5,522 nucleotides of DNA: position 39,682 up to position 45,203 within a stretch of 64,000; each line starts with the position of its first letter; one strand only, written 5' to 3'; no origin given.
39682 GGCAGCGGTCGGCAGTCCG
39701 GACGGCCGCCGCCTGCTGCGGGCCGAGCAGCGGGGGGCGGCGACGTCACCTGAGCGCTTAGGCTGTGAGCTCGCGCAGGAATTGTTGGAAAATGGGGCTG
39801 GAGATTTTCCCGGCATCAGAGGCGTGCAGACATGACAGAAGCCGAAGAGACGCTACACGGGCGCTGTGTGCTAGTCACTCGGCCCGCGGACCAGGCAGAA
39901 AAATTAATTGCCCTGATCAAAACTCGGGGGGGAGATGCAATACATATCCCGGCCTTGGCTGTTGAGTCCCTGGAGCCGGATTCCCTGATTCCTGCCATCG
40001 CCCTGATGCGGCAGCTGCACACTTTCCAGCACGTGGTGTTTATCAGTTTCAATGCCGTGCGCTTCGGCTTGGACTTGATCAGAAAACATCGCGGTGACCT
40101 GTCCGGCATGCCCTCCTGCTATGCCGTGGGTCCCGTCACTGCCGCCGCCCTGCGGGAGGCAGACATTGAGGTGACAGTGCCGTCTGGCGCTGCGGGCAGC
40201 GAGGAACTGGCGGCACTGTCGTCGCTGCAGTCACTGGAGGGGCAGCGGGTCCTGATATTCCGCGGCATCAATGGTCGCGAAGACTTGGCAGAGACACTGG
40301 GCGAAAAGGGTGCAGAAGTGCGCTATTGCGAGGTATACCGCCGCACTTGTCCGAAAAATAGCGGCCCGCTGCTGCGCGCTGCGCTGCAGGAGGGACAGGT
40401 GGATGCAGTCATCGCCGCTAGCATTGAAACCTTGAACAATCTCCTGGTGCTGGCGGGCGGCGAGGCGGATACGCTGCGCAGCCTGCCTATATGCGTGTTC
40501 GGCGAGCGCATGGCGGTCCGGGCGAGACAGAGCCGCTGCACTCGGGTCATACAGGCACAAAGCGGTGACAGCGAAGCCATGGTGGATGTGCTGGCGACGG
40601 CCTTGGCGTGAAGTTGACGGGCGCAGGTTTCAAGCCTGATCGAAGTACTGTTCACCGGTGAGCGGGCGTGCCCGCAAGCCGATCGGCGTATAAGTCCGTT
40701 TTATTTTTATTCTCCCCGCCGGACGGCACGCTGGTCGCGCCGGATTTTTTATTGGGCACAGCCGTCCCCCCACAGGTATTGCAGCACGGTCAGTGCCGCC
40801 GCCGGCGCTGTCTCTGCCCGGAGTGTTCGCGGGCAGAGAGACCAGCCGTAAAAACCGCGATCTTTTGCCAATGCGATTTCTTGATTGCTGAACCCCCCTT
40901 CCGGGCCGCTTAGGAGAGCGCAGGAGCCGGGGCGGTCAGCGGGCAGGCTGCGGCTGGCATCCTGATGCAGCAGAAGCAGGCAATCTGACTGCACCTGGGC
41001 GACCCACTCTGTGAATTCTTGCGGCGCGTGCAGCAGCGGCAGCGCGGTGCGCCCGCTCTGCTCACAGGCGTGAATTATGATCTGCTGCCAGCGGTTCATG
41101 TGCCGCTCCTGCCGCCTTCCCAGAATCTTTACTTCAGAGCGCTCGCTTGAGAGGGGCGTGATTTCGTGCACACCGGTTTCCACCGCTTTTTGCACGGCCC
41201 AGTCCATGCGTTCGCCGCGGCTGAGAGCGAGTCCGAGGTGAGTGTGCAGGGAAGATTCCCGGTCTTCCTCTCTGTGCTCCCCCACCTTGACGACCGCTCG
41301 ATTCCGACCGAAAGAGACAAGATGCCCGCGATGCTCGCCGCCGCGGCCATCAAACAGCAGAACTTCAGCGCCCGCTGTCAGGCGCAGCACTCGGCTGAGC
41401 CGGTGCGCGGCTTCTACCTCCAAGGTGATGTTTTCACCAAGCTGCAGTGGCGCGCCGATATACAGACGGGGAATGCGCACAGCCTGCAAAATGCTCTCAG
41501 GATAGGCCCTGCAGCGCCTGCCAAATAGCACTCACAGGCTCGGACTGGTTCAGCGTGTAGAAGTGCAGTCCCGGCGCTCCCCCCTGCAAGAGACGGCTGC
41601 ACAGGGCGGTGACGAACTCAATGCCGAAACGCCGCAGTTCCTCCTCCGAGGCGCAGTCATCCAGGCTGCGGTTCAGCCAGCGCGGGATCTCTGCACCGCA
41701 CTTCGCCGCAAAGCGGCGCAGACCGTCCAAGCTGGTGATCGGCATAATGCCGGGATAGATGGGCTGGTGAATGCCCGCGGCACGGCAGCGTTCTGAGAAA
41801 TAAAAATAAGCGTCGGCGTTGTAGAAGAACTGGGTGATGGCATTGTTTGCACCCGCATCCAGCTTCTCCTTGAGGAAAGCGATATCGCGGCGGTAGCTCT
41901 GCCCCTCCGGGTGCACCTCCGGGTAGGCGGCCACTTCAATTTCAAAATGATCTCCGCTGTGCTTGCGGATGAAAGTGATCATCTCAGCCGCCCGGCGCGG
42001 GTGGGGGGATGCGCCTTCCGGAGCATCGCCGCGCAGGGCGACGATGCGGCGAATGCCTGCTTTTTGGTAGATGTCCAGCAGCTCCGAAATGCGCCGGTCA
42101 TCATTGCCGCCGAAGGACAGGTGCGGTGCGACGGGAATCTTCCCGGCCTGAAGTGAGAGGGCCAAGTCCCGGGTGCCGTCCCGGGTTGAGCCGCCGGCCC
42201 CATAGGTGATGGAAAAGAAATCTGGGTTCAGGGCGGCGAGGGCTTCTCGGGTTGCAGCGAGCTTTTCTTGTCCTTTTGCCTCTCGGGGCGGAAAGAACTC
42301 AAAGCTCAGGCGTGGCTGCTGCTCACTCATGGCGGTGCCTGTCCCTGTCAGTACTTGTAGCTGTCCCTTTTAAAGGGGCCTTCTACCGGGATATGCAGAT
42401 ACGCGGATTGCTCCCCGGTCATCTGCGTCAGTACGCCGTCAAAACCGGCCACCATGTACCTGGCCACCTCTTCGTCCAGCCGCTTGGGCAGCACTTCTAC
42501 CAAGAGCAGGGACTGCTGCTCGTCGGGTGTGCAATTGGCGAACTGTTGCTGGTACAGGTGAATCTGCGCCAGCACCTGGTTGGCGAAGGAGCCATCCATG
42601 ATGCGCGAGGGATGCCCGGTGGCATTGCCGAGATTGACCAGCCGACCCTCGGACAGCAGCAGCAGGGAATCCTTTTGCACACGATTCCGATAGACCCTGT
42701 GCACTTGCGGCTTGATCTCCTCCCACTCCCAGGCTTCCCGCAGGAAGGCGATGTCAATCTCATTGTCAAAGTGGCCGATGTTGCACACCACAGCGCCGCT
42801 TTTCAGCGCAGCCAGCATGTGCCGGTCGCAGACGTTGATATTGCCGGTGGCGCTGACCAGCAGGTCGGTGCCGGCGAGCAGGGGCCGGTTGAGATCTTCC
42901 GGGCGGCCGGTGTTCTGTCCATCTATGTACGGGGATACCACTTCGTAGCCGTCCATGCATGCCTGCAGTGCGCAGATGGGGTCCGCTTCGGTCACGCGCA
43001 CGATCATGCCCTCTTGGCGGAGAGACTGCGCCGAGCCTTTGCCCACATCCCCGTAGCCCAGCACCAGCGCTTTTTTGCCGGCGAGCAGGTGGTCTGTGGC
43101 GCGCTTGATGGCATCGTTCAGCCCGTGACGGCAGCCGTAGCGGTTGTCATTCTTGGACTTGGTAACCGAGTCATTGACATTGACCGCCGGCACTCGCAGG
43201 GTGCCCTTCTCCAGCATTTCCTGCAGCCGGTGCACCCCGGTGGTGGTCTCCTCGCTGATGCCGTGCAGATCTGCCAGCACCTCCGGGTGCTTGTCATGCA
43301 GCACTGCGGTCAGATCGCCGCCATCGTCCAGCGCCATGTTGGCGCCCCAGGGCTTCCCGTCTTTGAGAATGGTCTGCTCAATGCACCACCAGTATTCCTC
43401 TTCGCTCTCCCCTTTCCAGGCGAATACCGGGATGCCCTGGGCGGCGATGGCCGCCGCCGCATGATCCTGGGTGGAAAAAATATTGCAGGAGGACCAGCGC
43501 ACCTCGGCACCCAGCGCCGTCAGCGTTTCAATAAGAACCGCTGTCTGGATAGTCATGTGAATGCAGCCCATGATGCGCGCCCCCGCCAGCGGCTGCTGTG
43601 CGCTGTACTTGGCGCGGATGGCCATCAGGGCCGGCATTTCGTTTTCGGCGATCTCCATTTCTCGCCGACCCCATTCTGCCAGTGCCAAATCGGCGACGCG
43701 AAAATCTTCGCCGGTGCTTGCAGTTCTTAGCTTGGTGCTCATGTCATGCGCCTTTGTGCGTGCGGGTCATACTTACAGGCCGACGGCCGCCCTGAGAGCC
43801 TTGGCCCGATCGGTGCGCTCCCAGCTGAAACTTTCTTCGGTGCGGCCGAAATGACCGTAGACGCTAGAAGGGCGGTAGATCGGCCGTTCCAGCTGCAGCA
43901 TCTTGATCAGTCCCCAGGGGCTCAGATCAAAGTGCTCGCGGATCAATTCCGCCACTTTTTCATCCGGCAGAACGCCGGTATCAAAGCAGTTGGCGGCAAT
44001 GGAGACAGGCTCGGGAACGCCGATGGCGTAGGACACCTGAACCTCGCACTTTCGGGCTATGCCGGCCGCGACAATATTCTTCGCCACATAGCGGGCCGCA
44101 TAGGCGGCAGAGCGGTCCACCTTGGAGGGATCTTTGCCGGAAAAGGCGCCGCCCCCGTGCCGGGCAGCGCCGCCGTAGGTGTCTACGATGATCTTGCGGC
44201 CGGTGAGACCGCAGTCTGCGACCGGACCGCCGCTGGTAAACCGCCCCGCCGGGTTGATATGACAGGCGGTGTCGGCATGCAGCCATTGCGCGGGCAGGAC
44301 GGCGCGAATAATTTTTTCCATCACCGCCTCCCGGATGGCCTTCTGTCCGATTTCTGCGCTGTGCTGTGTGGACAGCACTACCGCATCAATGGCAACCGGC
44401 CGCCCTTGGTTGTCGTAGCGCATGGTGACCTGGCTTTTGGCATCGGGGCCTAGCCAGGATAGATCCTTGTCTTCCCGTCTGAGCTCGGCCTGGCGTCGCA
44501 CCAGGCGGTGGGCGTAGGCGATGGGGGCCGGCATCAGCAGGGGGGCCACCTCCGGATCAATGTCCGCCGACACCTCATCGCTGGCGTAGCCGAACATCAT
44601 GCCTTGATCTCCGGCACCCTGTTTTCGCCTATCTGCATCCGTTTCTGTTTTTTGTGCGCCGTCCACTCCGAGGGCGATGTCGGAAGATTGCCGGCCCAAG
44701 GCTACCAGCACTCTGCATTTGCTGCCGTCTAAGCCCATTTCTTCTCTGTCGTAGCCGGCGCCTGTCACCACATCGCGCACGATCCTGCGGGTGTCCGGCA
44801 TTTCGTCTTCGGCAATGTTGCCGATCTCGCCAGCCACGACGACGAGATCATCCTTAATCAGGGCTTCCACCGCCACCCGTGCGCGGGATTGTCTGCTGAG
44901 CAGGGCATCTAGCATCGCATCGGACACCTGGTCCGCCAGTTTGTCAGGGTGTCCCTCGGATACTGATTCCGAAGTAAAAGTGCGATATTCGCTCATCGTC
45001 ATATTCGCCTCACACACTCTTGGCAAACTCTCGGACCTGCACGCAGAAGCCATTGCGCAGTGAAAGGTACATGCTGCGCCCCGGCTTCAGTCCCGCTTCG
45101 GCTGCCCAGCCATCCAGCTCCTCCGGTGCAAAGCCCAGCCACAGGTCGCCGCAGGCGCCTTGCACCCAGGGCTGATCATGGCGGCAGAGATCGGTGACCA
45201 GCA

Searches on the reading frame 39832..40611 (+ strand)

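Call 9: search_protein_families(library=pfam, proteins=[window:39832-40611:+], max_evalue=0.001)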
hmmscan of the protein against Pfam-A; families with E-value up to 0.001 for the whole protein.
window:39832-40611:+ (259 aa): 1 family
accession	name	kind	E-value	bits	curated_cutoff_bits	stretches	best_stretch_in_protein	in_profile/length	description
PF02602.20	HEM4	-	1.1e-42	146.2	27.5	1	24-251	2-230/231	Uroporphyrinogen-III synthase HemD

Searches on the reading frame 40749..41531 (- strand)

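Call 9: search_protein_families(library=pfam, proteins=[window:40749-41531:-], max_evalue=0.001)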
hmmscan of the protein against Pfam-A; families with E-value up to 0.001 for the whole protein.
window:40749-41531:- (260 aa): 2 families
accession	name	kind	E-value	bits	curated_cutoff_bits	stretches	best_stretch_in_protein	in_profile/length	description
PF04452.19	Methyltrans_RNA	-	4.3e-50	170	23.9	1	92-251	2-165/165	RNA methyltransferase domain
PF20260.4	PUA_4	-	1.9e-07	31.5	23.9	1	47-83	11-47/48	RNA methyltransferase PUA domain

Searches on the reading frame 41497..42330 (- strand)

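Call 9: search_protein_families(library=pfam, proteins=[window:41497-42330:-], max_evalue=0.001)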
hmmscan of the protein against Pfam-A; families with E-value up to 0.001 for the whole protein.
window:41497-42330:- (277 aa): 1 family
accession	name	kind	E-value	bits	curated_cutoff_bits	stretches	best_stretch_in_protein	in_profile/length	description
PF02219.23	MTHFR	-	8.8e-82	275.1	24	1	3-273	8-286/287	Methylenetetrahydrofolate reductase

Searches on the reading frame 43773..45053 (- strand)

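Call 9: search_protein_families(library=pfam, proteins=[window:43773-45053:-], max_evalue=0.001)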
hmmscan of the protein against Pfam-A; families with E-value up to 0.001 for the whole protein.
window:43773-45053:- (426 aa): 3 families
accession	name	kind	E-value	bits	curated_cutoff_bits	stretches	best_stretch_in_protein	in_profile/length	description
PF02773.21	S-AdoMet_synt_C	-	1.5e-64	216.5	25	1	275-413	2-138/138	S-adenosylmethionine synthetase, C-terminal domain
PF02772.21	S-AdoMet_synt_M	-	4.1e-41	140.3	29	1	144-272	1-120/120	S-adenosylmethionine synthetase, central domain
PF00438.25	S-AdoMet_synt_N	-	3.7e-32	111.2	33.1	1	25-123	3-98/99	S-adenosylmethionine synthetase, N-terminal domain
